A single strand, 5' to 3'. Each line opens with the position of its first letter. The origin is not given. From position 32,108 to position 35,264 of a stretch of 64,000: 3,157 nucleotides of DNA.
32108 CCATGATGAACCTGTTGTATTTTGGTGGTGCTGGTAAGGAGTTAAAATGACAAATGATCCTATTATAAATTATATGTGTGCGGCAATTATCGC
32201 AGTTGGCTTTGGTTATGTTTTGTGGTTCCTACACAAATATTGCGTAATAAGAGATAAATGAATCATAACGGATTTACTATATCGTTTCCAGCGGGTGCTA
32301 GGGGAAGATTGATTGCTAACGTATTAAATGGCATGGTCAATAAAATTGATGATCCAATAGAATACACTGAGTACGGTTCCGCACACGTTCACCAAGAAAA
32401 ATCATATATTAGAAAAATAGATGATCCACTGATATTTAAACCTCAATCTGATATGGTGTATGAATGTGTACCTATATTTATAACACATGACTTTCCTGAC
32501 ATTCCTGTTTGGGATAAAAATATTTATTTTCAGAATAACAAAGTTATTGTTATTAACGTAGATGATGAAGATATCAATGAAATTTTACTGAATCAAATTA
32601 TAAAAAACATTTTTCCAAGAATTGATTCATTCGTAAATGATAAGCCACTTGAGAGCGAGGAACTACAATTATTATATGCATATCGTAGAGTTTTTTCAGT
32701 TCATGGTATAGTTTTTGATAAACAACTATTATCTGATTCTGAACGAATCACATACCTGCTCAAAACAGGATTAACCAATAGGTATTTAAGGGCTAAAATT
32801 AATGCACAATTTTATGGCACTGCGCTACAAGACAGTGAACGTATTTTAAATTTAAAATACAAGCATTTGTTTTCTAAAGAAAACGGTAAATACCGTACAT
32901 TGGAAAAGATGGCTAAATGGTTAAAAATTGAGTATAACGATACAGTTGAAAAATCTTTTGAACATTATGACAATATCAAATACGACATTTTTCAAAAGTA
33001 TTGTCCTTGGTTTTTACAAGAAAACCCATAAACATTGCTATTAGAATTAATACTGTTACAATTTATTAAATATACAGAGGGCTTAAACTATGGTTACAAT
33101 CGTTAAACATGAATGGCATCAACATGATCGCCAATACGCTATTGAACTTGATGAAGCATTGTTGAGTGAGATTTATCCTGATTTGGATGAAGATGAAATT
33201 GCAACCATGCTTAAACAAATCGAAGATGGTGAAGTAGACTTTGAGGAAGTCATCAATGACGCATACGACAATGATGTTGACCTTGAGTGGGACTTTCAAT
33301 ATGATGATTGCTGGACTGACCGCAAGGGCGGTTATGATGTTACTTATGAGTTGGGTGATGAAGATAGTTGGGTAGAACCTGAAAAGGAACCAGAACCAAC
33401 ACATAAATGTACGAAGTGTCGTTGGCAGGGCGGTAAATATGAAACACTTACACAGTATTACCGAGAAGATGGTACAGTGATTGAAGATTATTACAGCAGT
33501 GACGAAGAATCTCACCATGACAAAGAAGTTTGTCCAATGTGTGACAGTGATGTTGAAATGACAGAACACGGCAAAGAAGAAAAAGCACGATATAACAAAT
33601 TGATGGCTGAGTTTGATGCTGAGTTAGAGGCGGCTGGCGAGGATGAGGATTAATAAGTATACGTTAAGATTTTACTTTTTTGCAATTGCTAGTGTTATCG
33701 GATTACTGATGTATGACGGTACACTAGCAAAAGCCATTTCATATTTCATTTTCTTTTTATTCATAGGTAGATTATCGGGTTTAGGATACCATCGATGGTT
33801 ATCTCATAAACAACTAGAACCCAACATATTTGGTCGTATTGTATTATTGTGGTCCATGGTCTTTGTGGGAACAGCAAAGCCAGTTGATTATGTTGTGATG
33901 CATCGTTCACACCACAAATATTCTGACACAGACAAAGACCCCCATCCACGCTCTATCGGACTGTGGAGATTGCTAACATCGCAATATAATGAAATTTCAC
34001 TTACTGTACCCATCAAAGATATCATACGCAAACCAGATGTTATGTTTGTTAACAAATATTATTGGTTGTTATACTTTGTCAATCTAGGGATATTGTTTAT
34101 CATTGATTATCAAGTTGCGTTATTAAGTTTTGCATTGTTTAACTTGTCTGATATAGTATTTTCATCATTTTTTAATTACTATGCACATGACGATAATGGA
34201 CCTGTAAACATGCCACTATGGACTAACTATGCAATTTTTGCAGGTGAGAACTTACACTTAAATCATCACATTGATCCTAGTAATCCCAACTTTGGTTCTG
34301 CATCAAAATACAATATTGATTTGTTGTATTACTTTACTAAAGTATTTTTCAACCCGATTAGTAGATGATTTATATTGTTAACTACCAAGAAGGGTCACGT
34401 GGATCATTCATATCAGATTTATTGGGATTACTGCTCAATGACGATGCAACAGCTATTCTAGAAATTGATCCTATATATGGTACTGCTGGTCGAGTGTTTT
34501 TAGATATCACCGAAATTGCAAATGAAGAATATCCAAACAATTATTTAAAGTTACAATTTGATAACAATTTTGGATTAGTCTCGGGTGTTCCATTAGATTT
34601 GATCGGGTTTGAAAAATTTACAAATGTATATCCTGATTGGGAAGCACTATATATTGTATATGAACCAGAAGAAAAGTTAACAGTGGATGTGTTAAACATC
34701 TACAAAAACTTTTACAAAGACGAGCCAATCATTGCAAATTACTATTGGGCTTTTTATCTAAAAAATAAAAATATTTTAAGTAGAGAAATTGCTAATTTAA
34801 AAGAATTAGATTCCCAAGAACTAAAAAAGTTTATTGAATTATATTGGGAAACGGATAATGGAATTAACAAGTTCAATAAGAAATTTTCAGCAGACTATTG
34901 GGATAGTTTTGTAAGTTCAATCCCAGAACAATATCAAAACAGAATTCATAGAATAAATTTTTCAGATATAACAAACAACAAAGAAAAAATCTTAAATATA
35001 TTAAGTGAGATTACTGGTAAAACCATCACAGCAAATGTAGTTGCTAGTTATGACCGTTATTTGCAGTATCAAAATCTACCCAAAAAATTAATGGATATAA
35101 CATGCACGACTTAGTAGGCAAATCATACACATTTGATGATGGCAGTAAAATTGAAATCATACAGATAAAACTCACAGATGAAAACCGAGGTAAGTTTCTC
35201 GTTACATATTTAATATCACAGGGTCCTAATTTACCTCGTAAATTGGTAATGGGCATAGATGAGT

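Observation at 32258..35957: Cluster 1 of a sulfotransferase-fold-like paralog family (A, B, C) with an embedded fatty-acid desaturase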

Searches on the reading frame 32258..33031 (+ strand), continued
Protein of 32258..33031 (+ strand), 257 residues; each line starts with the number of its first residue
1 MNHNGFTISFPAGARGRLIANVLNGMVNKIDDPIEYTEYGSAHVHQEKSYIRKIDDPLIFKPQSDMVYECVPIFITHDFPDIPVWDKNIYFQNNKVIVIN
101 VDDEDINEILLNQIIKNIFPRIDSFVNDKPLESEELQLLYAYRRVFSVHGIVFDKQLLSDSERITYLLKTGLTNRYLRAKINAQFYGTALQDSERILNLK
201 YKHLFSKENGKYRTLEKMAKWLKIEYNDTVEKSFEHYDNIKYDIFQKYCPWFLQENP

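Call 65: fold_search(model_id=the predicted structure, library=viral)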
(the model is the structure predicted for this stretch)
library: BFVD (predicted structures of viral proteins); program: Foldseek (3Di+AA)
matches with E <= 10: 349; with E <= 0.001: 3
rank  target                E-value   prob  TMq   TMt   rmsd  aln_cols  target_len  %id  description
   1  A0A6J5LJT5            1.5e-05  1.00  0.44  0.43   7.2       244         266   14  Uncharacterized protein [uncultured Caudovirales phage]
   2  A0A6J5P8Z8            7.6e-05  1.00  0.44  0.43   8.8       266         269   15  Uncharacterized protein [uncultured Caudovirales phage]
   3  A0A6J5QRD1            6.2e-04  1.00  0.45  0.44   7.3       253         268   13  Uncharacterized protein [uncultured Caudovirales phage]
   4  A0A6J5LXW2            1.3e-03  1.00  0.40  0.47  11.8       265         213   14  Uncharacterized protein [uncultured Caudovirales phage]
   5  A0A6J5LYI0            1.4e-03  1.00  0.44  0.47   7.5       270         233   11  Uncharacterized protein [uncultured Caudovirales phage]
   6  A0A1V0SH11            2.0e-03  0.82  0.27  0.28  17.4       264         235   13  Uncharacterized protein [Hokovirus HKV1]
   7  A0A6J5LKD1            2.7e-03  1.00  0.49  0.56   6.8       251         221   10  Uncharacterized protein [uncultured Caudovirales phage]
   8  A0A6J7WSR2            2.8e-03  1.00  0.48  0.40   8.6       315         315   11  Uncharacterized protein [uncultured Caudovirales phage]
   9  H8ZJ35                6.0e-03  0.87  0.30  0.36  12.3       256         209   12  (no name in the UniProt tables at hand)
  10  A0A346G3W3            1.6e-02  0.97  0.39  0.38   8.8       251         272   11  (no name in the UniProt tables at hand)
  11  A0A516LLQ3            1.7e-02  0.80  0.32  0.38  11.7       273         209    9  (no name in the UniProt tables at hand)
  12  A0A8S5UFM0            1.7e-02  0.57  0.33  0.32  12.0       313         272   11  Rap2 family GTPase consists of Rap2a, Rap2b, and Rap2c [Myoviridae sp. ctcyQ27]
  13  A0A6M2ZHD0            2.2e-02  0.54  0.31  0.29  12.9       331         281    9  Sulfotransferase [Synechococcus phage S-SCSM1]
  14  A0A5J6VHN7            3.7e-02  0.82  0.40  0.25  11.3       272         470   12  Sulfotransferase domain-containing protein (Fragment) [Megaviridae environmental sample]
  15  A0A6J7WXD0            3.9e-02  0.97  0.48  0.51   7.0       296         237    8  Uncharacterized protein [uncultured Caudovirales phage]
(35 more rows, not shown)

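Call 96: find_encoding_contigs(protein=P0019, flank=10000, max_places=3)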
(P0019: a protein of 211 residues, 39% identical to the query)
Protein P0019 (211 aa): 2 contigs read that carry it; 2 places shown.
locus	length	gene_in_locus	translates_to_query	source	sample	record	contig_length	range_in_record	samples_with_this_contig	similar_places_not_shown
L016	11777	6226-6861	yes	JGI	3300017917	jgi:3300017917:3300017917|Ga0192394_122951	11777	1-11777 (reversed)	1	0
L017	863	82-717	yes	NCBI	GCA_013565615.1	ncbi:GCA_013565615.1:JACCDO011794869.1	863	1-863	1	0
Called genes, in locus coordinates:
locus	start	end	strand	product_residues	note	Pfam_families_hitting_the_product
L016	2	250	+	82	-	?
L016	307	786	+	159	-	-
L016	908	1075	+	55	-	-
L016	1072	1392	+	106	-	-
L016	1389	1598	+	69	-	-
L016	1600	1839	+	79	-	-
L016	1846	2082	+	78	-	-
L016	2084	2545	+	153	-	-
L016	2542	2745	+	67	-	-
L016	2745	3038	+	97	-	-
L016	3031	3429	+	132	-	-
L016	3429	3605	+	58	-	-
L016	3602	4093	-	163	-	-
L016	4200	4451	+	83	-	-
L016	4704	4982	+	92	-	-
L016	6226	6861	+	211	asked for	-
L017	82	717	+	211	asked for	-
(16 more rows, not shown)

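Call 97: find_encoding_contigs(protein=P0130, flank=10000, max_places=3)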
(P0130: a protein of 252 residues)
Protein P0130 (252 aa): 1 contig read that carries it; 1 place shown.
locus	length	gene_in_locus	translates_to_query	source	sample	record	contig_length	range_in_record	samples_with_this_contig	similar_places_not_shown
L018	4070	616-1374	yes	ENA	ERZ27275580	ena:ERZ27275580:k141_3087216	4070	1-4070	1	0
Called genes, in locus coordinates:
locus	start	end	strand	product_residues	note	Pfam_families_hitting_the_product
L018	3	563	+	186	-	?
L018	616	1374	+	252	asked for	-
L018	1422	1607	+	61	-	-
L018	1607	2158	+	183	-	-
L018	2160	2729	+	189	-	PF01048:PNP_UDP_1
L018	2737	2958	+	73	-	PF01176:eIF-1a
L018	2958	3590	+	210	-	-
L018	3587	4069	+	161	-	?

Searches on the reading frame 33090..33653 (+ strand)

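Call 4: search_protein_families(library=pfam, proteins=[window:33090-33653:+], max_evalue=1)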
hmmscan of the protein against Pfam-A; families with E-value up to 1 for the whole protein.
window:33090-33653:+ (187 aa): 2 families
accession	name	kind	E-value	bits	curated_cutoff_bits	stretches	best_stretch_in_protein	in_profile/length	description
PF04828.22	GFA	-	0.047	14.2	24.3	1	106-164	26-90/115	Glutathione-dependent formaldehyde-activating enzyme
PF02845.22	CUE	-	0.12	12.5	21.1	1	25-43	8-26/42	CUE domain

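Call 9: search_protein_families(library=phrogs, proteins=[window:33090-33653:+], max_evalue=0.1)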
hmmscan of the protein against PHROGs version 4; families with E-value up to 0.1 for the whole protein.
window:33090-33653:+ (187 aa): 1 family
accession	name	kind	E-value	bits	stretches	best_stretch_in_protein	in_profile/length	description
phrog_18178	-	head and packaging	0.00029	20.5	1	100-175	89-157/613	portal protein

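Call 21: search_protein_families(library=ncbifam, proteins=[window:33090-33653:+], max_evalue=0.1)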
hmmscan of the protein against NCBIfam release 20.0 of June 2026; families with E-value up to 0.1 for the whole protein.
window:33090-33653:+ (187 aa): 0 families

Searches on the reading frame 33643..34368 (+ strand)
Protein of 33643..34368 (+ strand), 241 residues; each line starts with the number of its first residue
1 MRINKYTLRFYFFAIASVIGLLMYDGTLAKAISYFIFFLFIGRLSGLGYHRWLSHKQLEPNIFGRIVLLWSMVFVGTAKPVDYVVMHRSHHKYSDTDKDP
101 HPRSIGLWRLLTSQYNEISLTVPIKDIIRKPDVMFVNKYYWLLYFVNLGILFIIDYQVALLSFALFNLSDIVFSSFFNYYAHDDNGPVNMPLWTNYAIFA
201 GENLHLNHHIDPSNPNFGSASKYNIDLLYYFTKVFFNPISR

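Call 4: search_protein_families(library=pfam, proteins=[window:33643-34368:+], max_evalue=1)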
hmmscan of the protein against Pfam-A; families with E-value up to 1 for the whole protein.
window:33643-34368:+ (241 aa): 3 families
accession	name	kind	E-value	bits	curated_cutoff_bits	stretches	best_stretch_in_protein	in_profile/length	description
PF00487.30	FA_desaturase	-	1.1e-08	35.6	29.7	1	37-214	9-226/253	Fatty acid desaturase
PF10520.15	Lipid_desat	-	0.006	17.1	26.4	1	151-220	71-143/175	Lipid desaturase domain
PF04116.19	FA_hydroxylase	-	0.043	14.7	31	1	146-222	54-124/132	Fatty acid hydroxylase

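Call 9: search_protein_families(library=phrogs, proteins=[window:33643-34368:+], max_evalue=0.1)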
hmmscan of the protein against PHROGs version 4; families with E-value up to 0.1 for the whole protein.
window:33643-34368:+ (241 aa): 1 family
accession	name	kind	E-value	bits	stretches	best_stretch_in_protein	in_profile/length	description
phrog_35201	-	unknown function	1.6e-06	28.9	1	78-102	55-79/274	-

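Call 21: search_protein_families(library=ncbifam, proteins=[window:33643-34368:+], max_evalue=0.1)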
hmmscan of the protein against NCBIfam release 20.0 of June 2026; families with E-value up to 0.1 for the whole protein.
window:33643-34368:+ (241 aa): 1 family
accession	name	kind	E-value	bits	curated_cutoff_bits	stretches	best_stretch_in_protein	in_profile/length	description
NF049918.1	DesA_fam_desat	equivalog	6.7e-08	32.1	400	1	50-113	30-94/385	DesA family fatty acid desaturase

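Call 64: search_dna_similar(query=window:33643-34368:+, collection=phages, mode=protein, max_rows=15, max_evalue=0.001)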
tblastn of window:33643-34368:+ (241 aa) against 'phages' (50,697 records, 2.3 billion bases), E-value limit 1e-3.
Records with a match: 1; places in all: 1; records where one place covers at least 80% of the query: 0.
Best place of each record, by identity: <60% 1.
By first word of the organism name: Pelagibacter 1.
By host as written in the record: Candidatus Pelagibacter ubique HTCC1062 1.
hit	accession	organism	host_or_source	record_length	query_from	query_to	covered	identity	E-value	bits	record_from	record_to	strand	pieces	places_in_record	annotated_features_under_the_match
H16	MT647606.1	Pelagibacter phage Mosig EXVC030M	Candidatus Pelagibacter ubique HTCC1062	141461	50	209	66%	26.5%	7e-11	67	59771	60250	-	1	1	putative FA_desaturase domain protein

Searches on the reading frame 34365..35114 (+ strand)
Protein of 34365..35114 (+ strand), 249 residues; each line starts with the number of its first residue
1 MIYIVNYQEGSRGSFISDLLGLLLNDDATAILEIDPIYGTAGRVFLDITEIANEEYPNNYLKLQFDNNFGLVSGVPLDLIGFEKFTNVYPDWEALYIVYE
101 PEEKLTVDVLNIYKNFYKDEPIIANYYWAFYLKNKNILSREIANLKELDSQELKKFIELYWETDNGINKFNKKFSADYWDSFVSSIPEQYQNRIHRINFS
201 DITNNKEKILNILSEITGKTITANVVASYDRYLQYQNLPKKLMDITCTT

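Call 4: search_protein_families(library=pfam, proteins=[window:34365-35114:+], max_evalue=1)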
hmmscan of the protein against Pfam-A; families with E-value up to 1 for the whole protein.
window:34365-35114:+ (249 aa): 1 family
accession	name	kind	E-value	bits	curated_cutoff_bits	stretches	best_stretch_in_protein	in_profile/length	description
PF15930.10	YdiH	-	0.01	16.4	27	1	129-162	25-58/62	Domain of unknown function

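Call 9: search_protein_families(library=phrogs, proteins=[window:34365-35114:+], max_evalue=0.1)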
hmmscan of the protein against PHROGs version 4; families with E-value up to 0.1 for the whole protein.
window:34365-35114:+ (249 aa): 1 family
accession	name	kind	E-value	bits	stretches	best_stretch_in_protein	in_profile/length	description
phrog_28157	-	unknown function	0.0088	17.3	1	64-124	16-75/98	-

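Call 21: search_protein_families(library=ncbifam, proteins=[window:34365-35114:+], max_evalue=0.1)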
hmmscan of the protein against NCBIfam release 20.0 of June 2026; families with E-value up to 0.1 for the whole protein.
window:34365-35114:+ (249 aa): 0 families
